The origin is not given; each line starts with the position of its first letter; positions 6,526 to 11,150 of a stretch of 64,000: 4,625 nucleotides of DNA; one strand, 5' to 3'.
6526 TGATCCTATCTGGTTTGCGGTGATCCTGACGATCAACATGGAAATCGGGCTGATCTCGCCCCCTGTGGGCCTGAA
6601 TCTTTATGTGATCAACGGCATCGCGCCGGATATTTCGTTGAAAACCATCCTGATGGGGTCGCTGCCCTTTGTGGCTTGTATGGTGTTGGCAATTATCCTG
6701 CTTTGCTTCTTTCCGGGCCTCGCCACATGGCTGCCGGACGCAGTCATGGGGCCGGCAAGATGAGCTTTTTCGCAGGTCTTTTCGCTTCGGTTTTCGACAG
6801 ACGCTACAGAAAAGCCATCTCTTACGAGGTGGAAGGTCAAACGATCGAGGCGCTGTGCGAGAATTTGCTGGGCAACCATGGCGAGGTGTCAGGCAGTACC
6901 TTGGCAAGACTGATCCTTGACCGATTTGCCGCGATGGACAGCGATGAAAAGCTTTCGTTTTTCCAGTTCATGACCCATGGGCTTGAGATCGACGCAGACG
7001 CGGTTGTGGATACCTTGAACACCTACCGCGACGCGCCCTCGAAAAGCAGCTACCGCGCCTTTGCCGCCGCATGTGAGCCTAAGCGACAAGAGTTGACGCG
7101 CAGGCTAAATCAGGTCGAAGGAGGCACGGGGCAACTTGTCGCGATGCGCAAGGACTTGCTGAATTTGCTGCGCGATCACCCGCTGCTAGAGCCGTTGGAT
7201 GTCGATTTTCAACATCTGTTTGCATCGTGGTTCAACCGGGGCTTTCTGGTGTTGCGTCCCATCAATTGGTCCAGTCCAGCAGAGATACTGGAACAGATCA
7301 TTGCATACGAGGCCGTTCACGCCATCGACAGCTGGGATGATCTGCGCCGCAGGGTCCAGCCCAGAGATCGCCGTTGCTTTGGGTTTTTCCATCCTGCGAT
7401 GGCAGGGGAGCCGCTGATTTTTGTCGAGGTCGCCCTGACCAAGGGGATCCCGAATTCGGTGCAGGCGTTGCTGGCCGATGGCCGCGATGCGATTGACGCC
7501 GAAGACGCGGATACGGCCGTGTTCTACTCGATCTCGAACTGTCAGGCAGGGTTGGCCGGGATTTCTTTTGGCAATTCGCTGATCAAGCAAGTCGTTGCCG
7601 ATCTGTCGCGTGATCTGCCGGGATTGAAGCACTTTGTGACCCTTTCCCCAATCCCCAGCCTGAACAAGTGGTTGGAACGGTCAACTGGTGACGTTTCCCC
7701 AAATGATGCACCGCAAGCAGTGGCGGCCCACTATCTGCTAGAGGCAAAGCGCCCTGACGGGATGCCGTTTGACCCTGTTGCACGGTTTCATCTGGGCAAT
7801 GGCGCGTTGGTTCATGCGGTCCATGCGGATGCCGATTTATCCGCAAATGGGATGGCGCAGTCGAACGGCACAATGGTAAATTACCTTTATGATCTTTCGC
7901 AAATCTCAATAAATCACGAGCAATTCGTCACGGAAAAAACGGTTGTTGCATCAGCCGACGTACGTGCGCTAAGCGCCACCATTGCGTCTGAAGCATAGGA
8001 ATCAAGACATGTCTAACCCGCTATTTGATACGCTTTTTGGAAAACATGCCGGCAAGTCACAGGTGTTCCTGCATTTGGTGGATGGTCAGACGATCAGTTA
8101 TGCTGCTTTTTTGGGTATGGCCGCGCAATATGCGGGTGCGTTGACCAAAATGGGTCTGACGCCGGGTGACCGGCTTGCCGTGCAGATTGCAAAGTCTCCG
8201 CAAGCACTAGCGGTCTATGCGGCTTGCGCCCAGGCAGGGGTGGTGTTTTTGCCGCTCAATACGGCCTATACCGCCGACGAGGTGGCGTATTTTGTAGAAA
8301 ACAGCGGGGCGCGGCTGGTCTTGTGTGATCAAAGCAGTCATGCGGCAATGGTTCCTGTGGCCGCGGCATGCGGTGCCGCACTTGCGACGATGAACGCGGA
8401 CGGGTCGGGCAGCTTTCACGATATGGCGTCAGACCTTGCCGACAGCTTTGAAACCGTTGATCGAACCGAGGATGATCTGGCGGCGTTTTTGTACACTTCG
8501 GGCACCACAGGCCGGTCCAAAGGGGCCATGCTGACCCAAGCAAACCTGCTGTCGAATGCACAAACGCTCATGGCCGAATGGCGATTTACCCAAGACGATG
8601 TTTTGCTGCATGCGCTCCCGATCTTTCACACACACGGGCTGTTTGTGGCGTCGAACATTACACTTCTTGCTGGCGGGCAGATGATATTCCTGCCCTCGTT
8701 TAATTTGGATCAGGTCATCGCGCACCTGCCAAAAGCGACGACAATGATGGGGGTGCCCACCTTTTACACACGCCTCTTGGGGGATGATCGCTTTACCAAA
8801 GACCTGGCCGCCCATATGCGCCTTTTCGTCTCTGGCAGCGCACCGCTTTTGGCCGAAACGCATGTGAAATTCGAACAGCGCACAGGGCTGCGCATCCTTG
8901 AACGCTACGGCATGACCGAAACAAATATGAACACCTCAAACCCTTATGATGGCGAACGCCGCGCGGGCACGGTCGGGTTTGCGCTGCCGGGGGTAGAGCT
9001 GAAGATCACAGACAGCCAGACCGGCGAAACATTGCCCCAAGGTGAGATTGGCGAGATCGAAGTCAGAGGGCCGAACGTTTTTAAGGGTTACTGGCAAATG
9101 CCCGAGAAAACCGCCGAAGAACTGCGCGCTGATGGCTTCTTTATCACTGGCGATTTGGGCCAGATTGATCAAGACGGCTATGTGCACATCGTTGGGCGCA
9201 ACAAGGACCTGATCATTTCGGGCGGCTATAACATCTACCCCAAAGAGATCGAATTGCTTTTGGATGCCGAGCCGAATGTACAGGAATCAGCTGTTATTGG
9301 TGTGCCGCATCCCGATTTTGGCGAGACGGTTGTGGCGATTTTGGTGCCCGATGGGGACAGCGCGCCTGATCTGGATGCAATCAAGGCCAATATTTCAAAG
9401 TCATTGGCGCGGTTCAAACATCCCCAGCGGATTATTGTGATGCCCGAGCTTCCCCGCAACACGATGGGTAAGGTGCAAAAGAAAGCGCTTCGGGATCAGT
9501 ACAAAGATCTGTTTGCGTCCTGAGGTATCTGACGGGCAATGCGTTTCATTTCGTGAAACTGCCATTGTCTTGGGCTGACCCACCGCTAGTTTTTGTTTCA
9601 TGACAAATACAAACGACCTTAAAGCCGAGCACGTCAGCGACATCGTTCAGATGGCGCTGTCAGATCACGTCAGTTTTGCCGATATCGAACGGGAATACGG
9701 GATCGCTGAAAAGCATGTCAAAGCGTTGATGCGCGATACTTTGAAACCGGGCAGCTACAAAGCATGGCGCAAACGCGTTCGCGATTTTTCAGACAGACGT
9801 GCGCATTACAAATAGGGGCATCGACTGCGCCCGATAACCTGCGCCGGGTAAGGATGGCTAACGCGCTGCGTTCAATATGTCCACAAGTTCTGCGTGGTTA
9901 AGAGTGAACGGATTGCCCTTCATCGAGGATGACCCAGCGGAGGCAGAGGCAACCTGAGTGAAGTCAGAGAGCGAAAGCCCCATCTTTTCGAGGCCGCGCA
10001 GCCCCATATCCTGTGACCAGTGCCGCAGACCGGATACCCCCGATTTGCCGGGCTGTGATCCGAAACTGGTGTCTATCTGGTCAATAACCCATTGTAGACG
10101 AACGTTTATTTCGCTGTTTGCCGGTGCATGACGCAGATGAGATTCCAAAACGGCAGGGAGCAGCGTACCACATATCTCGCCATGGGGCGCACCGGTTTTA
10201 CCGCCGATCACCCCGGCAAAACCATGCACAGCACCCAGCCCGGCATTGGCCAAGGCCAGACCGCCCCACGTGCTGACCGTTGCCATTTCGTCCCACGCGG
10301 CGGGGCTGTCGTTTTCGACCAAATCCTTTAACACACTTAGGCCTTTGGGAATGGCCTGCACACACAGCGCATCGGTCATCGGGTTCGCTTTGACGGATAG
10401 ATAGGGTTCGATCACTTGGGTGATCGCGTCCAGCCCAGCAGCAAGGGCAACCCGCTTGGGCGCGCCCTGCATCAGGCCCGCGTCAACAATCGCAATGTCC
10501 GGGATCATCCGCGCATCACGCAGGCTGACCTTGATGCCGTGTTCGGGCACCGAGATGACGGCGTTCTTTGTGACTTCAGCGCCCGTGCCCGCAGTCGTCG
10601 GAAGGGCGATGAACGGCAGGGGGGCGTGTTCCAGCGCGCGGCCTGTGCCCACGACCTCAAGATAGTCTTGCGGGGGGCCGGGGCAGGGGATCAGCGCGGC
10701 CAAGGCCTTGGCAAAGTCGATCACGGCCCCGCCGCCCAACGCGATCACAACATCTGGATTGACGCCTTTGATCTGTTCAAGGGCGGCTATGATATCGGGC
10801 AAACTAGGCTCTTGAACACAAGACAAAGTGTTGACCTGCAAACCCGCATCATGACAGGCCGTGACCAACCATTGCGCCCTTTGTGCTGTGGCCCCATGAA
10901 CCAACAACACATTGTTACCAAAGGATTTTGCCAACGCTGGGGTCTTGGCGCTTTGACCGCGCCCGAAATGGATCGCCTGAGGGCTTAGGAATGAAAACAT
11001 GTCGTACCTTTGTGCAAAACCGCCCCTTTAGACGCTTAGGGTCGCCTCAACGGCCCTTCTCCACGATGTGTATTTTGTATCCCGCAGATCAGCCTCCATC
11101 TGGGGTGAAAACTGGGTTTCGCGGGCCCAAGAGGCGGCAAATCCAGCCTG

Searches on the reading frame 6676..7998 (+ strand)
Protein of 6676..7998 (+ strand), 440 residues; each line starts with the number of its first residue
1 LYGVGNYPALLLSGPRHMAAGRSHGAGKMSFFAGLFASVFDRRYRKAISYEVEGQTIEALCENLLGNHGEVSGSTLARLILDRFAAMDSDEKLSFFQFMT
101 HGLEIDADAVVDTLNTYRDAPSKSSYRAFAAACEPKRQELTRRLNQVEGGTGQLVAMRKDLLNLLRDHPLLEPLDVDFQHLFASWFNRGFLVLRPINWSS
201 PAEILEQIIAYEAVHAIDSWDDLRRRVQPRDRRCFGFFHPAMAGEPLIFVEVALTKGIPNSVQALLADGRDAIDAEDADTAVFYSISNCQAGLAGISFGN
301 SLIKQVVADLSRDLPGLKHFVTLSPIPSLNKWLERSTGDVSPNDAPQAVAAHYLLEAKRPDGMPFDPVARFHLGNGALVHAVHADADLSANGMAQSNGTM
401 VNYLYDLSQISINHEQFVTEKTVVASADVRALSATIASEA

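Call 21: search_protein_families(library=pfam, proteins=[window:6676-7998:+], max_evalue=0.00001)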
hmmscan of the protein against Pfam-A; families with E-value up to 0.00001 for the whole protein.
window:6676-7998:+ (440 aa): 2 families
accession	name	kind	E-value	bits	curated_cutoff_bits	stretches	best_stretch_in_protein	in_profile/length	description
PF05292.17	MCD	-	3.9e-92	308.9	23.2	2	189-337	1-148/253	Malonyl-CoA decarboxylase C-terminal domain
PF17408.7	MCD_N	-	2.9e-23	82.3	22.4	1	106-186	4-85/85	Malonyl-CoA decarboxylase N-terminal domain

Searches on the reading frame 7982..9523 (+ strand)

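Call 21: search_protein_families(library=pfam, proteins=[window:7982-9523:+], max_evalue=0.00001)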
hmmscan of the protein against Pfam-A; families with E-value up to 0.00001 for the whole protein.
window:7982-9523:+ (513 aa): 2 families
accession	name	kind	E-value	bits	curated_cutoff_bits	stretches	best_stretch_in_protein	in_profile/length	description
PF00501.34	AMP-binding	-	2.3e-83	280.6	29.9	1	32-371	14-384/384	AMP-binding enzyme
PF13193.12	AMP-binding_C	-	5.8e-14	53.2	24.5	1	422-497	1-76/76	AMP-binding enzyme C-terminal domain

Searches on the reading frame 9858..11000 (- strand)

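Call 21: search_protein_families(library=pfam, proteins=[window:9858-11000:-], max_evalue=0.00001)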
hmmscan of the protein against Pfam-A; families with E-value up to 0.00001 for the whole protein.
window:9858-11000:- (380 aa): 3 families
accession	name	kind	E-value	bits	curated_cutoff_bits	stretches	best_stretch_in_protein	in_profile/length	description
PF00465.25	Fe-ADH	-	3.1e-42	144.5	31.3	1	7-173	1-167/168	Iron-containing alcohol dehydrogenase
PF25137.1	ADH_Fe_C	-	1.6e-24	87.1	27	1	187-379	3-193/194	Fe-containing alcohol dehydrogenase family, C-terminal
PF13685.12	Fe-ADH_2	-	9.8e-09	35.8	28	1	23-103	14-96/149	Iron-containing alcohol dehydrogenase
